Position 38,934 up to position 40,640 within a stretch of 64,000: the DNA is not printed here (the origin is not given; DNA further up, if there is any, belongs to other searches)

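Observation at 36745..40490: Cobalamin riboswitch with terminator controlling a TonB receptor and a secreted beta-propeller protein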

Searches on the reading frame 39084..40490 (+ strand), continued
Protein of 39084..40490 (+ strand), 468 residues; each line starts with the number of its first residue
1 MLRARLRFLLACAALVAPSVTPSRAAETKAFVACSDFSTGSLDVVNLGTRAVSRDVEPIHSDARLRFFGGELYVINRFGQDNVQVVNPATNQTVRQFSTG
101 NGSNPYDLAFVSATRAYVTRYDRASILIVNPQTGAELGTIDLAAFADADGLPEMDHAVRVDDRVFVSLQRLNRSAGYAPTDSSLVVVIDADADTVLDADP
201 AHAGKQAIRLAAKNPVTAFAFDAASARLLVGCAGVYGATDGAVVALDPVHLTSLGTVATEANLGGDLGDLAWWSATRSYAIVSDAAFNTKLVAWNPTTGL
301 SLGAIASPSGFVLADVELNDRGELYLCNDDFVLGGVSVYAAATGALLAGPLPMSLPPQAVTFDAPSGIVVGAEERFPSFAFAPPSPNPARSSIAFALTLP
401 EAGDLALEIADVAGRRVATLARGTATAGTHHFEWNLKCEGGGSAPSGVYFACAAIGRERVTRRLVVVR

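Call 26: search_solved_structures(query=A1, max_evalue=10, show_alignments=3)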
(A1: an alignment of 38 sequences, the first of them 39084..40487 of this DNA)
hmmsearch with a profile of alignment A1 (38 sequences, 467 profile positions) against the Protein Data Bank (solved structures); distinct sequences matched with E-value up to 10: 22.
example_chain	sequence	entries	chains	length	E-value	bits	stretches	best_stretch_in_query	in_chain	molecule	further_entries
7eh9_A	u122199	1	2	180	3.9e-07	32.2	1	395-456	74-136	Basal-body rod modification protein FlgD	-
7bhq_A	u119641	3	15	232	5.9e-07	31.6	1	395-456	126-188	Basal-body rod modification protein FlgD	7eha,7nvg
3c12_A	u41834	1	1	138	1.8e-06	30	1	389-458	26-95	Flagellar protein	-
3osv_A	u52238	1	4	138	7.1e-06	28.1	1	393-455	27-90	Flagellar basal-body rod modification protein FlgD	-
6za2_A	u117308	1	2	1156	3.9e-05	25.6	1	384-455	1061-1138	Por secretion system protein porU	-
8puj_A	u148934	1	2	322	0.00012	24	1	102-213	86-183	YncE family protein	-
8okv_B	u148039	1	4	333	0.00013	23.8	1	102-213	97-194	Putative surface layer protein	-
8p97_B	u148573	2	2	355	0.00017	23.5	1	102-213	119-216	Putative surface layer protein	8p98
3dsm_A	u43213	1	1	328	0.00021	23.2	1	102-209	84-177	uncharacterized protein BACUNI_02894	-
8bmy_A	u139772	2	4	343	0.00021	23.2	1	102-209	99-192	Putative surface layer protein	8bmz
8bai_A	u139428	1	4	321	0.00021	23.2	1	102-209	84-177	Surface layer protein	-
8baz_A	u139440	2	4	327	0.00022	23.1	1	102-209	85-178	Surface layer protein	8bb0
8bmx_D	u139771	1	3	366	0.00027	22.8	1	102-209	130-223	YncE family protein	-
8bn0_A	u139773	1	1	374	0.00028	22.8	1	102-209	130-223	Putative surface layer protein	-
5m11_A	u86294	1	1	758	0.012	17.4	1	384-460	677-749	Immunoreactive 84kD antigen PG93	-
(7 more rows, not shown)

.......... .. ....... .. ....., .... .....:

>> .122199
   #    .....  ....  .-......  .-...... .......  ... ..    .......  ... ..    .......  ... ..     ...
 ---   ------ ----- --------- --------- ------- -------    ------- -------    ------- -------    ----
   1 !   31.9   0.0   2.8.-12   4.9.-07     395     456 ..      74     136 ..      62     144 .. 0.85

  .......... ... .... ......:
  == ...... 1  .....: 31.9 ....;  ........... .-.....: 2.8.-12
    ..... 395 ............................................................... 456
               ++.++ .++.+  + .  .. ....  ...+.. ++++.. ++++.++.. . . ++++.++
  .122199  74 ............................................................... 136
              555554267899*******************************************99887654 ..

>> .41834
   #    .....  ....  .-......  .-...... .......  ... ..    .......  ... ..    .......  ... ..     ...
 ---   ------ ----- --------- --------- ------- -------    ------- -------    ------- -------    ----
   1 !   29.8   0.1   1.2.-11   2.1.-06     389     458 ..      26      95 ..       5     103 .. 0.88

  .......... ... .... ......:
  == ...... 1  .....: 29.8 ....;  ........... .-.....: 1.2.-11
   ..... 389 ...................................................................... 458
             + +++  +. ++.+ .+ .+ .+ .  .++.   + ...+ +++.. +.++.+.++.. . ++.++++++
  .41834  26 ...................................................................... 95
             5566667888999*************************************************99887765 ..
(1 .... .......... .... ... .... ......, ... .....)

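Call 65: search_protein_families(library=pfam, proteins=[L055:7532-10996:+, L055:3091-5325:+, L055:10201-12780:+], max_evalue=0.001)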
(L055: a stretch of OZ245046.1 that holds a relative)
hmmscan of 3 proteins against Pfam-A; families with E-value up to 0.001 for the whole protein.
L055:7532-10996:+ (1154 aa): 2 families
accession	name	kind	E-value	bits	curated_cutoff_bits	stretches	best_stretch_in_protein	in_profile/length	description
PF13620.12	CarboxypepD_reg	-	2.7e-08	34.5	32.3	1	424-500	2-81/82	Carboxypeptidase regulatory-like domain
PF07715.20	Plug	-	3.5e-06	27.9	23.9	1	550-626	27-102/107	TonB-dependent Receptor Plug Domain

L055:3091-5325:+ (744 aa): 1 family
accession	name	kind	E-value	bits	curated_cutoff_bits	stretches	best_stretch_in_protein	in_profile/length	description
PF03030.21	H_PPase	-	3.3e-277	921.8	29.7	1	76-739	1-645/645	Inorganic H+ pyrophosphatase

L055:10201-12780:+ (859 aa): 0 families

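Call 68: list_cluster_members(proteins=[window:39084-40487:+, window:37055-39079:+])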
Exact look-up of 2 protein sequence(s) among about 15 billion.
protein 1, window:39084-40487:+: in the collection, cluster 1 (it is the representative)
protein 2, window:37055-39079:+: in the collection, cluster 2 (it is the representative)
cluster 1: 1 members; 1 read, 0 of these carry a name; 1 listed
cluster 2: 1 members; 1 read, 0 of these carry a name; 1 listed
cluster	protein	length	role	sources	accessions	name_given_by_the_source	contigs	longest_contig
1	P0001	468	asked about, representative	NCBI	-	-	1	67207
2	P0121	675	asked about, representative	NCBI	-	-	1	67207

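Call 70: search_protein_families(library=pfam, proteins=[L043:7438-8004:+, L043:8005-9201:+, L067:9133-10221:+, L067:10173-11234:+, L067:11227-12972:+, L060:5321-5881:+, L060:5906-6670:+, L060:6680-7522:+, L080:7179-8201:+, L080:8402-9625:+], max_evalue=0.001)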
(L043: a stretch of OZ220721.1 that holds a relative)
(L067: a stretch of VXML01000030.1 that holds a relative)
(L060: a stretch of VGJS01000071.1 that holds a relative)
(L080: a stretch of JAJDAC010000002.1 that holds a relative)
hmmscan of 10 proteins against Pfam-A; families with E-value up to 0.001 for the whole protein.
L043:7438-8004:+ (188 aa): 1 family
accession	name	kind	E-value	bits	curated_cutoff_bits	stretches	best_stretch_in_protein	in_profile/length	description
PF01923.23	Cob_adeno_trans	-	1.1e-60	205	24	1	7-168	1-170/171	Cobalamin adenosyltransferase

L043:8005-9201:+ (398 aa): 1 family
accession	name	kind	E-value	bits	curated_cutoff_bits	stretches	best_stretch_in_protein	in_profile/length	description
PF01497.23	Peripla_BP_2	-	1.1e-16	61.4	27.5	1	111-351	2-232/235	Periplasmic binding protein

L067:9133-10221:+ (362 aa): 1 family
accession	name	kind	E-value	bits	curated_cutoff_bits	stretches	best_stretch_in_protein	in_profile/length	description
PF01032.23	FecCD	-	1.9e-76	257.5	26.5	1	33-352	4-311/311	FecCD transport family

L067:10173-11234:+ (353 aa): 3 families
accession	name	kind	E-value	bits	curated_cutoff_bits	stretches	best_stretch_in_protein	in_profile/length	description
PF00005.33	ABC_tran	-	3.7e-29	102.5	25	1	46-193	3-137/137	ABC transporter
PF13304.12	AAA_21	-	2.9e-14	54.3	27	2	161-225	234-300/304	AAA domain, putative AbiEii toxin, Type IV TA system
PF03193.22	RsgA_GTPase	-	0.00031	21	30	1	50-87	102-139/174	RsgA GTPase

L067:11227-12972:+ (581 aa): 0 families

L060:5321-5881:+ (186 aa): 1 family
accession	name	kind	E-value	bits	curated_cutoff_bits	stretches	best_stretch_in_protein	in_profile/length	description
PF01923.23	Cob_adeno_trans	-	3.7e-63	213.1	24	1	7-170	1-170/171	Cobalamin adenosyltransferase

L060:5906-6670:+ (254 aa): 0 families

L060:6680-7522:+ (280 aa): 5 families
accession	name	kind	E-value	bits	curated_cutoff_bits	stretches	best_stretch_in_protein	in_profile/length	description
PF00753.33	Lactamase_B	-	4.6e-23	82.6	22.7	1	102-263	7-196/196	Metallo-beta-lactamase superfamily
PF13560.12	HTH_31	-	7e-08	33.1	27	1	15-67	8-61/64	Helix-turn-helix domain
PF12706.13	Lactamase_B_2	-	8.4e-06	26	27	1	116-191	4-83/200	Beta-lactamase superfamily domain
PF12844.13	HTH_19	-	0.00011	22.5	30.2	1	13-67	4-58/64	Helix-turn-helix domain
PF01381.28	HTH_3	-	0.00059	20.3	23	0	13-67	1-55/55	Helix-turn-helix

L080:7179-8201:+ (340 aa): 0 families

L080:8402-9625:+ (407 aa): 3 families
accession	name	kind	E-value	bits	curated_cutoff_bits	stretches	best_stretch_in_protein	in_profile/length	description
PF01612.26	DNA_pol_A_exo1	-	3.6e-36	125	23.6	1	16-180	6-173/173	3'-5' exonuclease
PF00570.28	HRDC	-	2.8e-16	59.6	23.8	1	222-289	1-68/68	HRDC domain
PF21293.2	RNAseD_HRDC_C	-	0.00023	21.4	25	1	328-376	18-66/66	Ribonuclease D, C-terminal HRDC domain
